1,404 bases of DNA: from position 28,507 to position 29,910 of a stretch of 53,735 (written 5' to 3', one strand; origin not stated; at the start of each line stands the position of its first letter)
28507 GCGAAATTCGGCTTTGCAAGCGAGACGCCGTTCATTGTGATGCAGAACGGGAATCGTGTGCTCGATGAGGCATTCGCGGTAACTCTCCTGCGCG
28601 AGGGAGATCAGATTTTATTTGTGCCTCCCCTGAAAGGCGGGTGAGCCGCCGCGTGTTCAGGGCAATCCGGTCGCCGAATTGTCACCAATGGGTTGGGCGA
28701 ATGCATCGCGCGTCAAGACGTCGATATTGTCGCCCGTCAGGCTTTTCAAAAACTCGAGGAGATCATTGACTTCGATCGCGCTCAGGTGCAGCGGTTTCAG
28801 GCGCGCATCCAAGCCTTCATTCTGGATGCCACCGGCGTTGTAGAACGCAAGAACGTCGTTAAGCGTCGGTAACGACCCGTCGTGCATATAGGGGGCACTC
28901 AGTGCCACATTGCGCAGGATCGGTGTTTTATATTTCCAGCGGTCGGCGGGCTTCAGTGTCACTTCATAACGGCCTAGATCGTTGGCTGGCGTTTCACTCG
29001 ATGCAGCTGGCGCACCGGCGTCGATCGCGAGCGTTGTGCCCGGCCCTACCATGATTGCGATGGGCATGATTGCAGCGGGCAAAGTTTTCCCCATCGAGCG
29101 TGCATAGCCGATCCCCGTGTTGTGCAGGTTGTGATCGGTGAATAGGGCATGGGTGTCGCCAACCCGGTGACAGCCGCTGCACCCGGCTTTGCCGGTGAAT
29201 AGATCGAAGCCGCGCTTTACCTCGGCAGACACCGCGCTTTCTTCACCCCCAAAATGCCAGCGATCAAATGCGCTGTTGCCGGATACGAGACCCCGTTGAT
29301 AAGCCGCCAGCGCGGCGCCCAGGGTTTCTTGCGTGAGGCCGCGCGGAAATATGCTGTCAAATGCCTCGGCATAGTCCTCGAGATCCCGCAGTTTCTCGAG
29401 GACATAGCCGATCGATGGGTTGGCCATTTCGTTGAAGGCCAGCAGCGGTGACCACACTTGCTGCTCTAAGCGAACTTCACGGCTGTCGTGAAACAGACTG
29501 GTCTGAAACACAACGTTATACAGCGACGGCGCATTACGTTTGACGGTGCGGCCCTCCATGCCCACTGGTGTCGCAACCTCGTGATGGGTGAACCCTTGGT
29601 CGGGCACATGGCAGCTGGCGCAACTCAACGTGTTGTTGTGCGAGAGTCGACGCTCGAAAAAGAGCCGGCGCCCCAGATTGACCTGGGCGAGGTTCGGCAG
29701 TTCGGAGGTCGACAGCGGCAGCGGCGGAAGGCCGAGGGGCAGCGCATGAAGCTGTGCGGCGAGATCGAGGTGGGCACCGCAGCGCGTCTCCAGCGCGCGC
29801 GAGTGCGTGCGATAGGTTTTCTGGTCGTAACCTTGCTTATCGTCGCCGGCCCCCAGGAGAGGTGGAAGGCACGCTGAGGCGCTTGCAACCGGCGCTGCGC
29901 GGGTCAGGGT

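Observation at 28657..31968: mtoX-type methanethiol oxidase module: SBP56 protein translationally linked to a SCO1/SenC-MauG fusion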

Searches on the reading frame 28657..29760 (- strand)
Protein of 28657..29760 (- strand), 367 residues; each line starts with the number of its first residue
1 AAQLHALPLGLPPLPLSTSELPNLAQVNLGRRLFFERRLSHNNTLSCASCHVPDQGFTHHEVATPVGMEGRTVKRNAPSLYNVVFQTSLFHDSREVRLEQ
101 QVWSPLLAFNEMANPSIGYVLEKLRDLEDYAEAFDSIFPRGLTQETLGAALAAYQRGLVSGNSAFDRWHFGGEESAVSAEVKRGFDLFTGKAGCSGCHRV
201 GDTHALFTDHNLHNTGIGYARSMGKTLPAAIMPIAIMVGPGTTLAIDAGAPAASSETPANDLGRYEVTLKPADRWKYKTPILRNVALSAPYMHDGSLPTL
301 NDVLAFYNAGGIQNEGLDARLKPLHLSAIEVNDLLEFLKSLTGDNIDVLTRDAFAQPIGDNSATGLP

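Call 32: search_dna_similar(query=window:28657-29760:-, collection=plasmids, mode=protein, max_rows=60, rows=spread)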
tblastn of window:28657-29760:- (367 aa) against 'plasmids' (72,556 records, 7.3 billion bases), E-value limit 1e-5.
Records with a match: 427; places in all: 580; records where one place covers at least 80% of the query: 335.
Best place of each record, by identity: <60% 427.
By first word of the organism name: Ralstonia 133; Rhizobium 72; Phaeobacter 58; Paracoccus 14; Azospirillum 11; Burkholderia 9; Paraburkholderia 8; Methylocystis 7; Ruegeria 5; Hymenobacter 5; and 54 more.
By predicted mobility (MOB-suite, as given by PLSDB): non-mobilizable 236; mobilizable 118; conjugative 73.
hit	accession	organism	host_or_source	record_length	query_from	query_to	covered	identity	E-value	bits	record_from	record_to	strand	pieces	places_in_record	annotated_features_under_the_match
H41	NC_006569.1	Ruegeria pomeroyi DSS-3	-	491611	25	357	91%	52.6%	2e-107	352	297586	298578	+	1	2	cytochrome c peroxidase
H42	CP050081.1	Rhizobium leguminosarum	Trifolium pratense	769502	29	348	87%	37.6%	1e-60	218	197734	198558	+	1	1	c-type cytochrome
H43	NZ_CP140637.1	Rhizobium indigoferae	Indigofera amblyantha,Pure culture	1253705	29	348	87%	37.3%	2e-60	217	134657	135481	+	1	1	record has no annotation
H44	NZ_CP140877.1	Rhizobium beringeri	Trifolium pratense,whole organism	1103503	29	348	87%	37.0%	9e-60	215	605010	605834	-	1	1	record has no annotation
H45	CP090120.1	Rhizobium leguminosarum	Trifolium ambiguum,Cell culture,Plant ...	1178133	29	348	87%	37.0%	2e-59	214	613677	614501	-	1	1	c-type cytochrome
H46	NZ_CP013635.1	Rhizobium sp. N324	Phaseolus vulgaris,Whole ...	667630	29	348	87%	37.0%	2e-59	214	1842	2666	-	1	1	cytochrome c peroxidase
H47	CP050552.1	Rhizobium leguminosarum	Vicia sativa,cell culture,root nodule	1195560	29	348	87%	36.6%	2e-58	211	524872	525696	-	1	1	c-type cytochrome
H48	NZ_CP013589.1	Rhizobium phaseoli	Phaseolus vulgaris,Whole ...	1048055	29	348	87%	36.0%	2e-55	203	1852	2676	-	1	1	record has no annotation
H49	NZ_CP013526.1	Rhizobium phaseoli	Phaseolus vulgaris,Whole ...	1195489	29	348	87%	36.0%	2e-55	203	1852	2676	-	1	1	record has no annotation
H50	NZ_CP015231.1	Tritonibacter mobilis F1926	cell culture,seawater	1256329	29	348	87%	35.7%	2e-43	167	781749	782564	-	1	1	record has no annotation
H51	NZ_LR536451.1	Methylocella tundrae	-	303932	25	348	88%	34.5%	6e-38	152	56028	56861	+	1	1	cytochrome-c peroxidase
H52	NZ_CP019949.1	Methylocystis bryophila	-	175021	26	342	86%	35.0%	6e-54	198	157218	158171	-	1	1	cytochrome c peroxidase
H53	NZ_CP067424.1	Skermanella sp. TT6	Homo sapiens,single cell,skin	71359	25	345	87%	33.8%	2e-42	165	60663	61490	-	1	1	cytochrome c peroxidase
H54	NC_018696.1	Paraburkholderia phenoliruptrix BR3459a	Mimosa flocculosa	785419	26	350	89%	32.2%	1e-28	124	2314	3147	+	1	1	cytochrome c peroxidase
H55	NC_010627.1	Paraburkholderia phymatum STM815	-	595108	26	350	88%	31.4%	2e-23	136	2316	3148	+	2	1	none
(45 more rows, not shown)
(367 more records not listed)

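Call 36: search_protein_families(library=ncbifam, proteins=[window:28657-29760:-], max_evalue=0.001)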
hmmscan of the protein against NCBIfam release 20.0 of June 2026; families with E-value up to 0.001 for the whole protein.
window:28657-29760:- (367 aa): 6 families
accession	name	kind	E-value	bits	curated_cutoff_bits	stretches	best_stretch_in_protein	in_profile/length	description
TIGR04039.1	MXAN_0977_Heme2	hypoth_equivalog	5.1e-66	223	362.85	1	25-357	10-335/336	MbnH family di-heme enzyme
TIGR03791.1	TTQ_mauG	equivalog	1.3e-60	205.1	443.85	2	26-227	5-203/291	tryptophan tryptophylquinone biosynthesis enzyme MauG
TIGR03981.2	SAM_quin_mod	hypoth_equivalog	3.8e-28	98.5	340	3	259-306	310-357/411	His-Xaa-Ser system-associated MauG-like protein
NF052341.1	hydrazine_gamma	equivalog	1.9e-11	43.5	625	1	150-341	171-339/339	hydrazine synthase subunit gamma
NF052342.1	hydrazine_BC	exception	3.8e-10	38.6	1250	1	150-341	522-690/690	hydrazine synthase subunit beta-gamma fusion subunit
NF040606.1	CytoC_perox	subfamily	2.5e-06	27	150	1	269-304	418-453/524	di-heme-cytochrome C peroxidase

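Call 39: search_solved_structures(query=window:28657-29760:-, max_evalue=1e-20, show_alignments=5)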
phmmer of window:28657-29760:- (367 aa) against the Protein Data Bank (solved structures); distinct sequences matched with E-value up to 1e-20: 16.
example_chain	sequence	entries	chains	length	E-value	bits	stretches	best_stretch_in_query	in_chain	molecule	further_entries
6e1c_A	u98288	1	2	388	6.7e-40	140.4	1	7-201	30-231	Di-heme enzyme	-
9qdt_A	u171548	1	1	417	2.9e-36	128.5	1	19-198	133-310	Probable cytochrome c peroxidase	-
2c1u_A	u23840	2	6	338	1.1e-33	120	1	25-199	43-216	DI-HAEM CYTOCHROME C PEROXIDASE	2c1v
1eb7_A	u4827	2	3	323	6e-33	117.6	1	24-199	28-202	CYTOCHROME C551 PEROXIDASE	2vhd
1nml_A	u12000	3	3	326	1.5e-32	116.3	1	16-199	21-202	di-haem cytochrome c peroxidase | Cytochrome c peroxidase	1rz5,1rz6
1iqc_A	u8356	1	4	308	6.3e-31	110.9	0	14-199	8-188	di-heme peroxidase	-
1zzh_A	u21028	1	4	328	9.6e-31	110.3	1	9-199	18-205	cytochrome c peroxidase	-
4aal_A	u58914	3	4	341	6e-30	107.7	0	20-199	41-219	CYTOCHROME C551 PEROXIDASE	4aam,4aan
4aao_A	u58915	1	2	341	8e-30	107.3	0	20-199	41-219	CYTOCHROME C551 PEROXIDASE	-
3o5c_A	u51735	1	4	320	1.5e-29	106.4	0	17-199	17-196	Cytochrome c551 peroxidase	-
3hq8_A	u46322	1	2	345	9.9e-28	100.4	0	24-199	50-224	Cytochrome c551 peroxidase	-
3hq6_A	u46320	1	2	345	1.4e-27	100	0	24-199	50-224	Cytochrome c551 peroxidase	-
6qkn_A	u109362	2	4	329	1.7e-27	99.6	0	25-199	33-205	Cytochrome-c peroxidase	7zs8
6fu3_A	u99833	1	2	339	1.9e-27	99.5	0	25-199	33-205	Protein CcpR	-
3hq9_A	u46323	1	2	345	2.6e-27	99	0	24-199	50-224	Cytochrome c551 peroxidase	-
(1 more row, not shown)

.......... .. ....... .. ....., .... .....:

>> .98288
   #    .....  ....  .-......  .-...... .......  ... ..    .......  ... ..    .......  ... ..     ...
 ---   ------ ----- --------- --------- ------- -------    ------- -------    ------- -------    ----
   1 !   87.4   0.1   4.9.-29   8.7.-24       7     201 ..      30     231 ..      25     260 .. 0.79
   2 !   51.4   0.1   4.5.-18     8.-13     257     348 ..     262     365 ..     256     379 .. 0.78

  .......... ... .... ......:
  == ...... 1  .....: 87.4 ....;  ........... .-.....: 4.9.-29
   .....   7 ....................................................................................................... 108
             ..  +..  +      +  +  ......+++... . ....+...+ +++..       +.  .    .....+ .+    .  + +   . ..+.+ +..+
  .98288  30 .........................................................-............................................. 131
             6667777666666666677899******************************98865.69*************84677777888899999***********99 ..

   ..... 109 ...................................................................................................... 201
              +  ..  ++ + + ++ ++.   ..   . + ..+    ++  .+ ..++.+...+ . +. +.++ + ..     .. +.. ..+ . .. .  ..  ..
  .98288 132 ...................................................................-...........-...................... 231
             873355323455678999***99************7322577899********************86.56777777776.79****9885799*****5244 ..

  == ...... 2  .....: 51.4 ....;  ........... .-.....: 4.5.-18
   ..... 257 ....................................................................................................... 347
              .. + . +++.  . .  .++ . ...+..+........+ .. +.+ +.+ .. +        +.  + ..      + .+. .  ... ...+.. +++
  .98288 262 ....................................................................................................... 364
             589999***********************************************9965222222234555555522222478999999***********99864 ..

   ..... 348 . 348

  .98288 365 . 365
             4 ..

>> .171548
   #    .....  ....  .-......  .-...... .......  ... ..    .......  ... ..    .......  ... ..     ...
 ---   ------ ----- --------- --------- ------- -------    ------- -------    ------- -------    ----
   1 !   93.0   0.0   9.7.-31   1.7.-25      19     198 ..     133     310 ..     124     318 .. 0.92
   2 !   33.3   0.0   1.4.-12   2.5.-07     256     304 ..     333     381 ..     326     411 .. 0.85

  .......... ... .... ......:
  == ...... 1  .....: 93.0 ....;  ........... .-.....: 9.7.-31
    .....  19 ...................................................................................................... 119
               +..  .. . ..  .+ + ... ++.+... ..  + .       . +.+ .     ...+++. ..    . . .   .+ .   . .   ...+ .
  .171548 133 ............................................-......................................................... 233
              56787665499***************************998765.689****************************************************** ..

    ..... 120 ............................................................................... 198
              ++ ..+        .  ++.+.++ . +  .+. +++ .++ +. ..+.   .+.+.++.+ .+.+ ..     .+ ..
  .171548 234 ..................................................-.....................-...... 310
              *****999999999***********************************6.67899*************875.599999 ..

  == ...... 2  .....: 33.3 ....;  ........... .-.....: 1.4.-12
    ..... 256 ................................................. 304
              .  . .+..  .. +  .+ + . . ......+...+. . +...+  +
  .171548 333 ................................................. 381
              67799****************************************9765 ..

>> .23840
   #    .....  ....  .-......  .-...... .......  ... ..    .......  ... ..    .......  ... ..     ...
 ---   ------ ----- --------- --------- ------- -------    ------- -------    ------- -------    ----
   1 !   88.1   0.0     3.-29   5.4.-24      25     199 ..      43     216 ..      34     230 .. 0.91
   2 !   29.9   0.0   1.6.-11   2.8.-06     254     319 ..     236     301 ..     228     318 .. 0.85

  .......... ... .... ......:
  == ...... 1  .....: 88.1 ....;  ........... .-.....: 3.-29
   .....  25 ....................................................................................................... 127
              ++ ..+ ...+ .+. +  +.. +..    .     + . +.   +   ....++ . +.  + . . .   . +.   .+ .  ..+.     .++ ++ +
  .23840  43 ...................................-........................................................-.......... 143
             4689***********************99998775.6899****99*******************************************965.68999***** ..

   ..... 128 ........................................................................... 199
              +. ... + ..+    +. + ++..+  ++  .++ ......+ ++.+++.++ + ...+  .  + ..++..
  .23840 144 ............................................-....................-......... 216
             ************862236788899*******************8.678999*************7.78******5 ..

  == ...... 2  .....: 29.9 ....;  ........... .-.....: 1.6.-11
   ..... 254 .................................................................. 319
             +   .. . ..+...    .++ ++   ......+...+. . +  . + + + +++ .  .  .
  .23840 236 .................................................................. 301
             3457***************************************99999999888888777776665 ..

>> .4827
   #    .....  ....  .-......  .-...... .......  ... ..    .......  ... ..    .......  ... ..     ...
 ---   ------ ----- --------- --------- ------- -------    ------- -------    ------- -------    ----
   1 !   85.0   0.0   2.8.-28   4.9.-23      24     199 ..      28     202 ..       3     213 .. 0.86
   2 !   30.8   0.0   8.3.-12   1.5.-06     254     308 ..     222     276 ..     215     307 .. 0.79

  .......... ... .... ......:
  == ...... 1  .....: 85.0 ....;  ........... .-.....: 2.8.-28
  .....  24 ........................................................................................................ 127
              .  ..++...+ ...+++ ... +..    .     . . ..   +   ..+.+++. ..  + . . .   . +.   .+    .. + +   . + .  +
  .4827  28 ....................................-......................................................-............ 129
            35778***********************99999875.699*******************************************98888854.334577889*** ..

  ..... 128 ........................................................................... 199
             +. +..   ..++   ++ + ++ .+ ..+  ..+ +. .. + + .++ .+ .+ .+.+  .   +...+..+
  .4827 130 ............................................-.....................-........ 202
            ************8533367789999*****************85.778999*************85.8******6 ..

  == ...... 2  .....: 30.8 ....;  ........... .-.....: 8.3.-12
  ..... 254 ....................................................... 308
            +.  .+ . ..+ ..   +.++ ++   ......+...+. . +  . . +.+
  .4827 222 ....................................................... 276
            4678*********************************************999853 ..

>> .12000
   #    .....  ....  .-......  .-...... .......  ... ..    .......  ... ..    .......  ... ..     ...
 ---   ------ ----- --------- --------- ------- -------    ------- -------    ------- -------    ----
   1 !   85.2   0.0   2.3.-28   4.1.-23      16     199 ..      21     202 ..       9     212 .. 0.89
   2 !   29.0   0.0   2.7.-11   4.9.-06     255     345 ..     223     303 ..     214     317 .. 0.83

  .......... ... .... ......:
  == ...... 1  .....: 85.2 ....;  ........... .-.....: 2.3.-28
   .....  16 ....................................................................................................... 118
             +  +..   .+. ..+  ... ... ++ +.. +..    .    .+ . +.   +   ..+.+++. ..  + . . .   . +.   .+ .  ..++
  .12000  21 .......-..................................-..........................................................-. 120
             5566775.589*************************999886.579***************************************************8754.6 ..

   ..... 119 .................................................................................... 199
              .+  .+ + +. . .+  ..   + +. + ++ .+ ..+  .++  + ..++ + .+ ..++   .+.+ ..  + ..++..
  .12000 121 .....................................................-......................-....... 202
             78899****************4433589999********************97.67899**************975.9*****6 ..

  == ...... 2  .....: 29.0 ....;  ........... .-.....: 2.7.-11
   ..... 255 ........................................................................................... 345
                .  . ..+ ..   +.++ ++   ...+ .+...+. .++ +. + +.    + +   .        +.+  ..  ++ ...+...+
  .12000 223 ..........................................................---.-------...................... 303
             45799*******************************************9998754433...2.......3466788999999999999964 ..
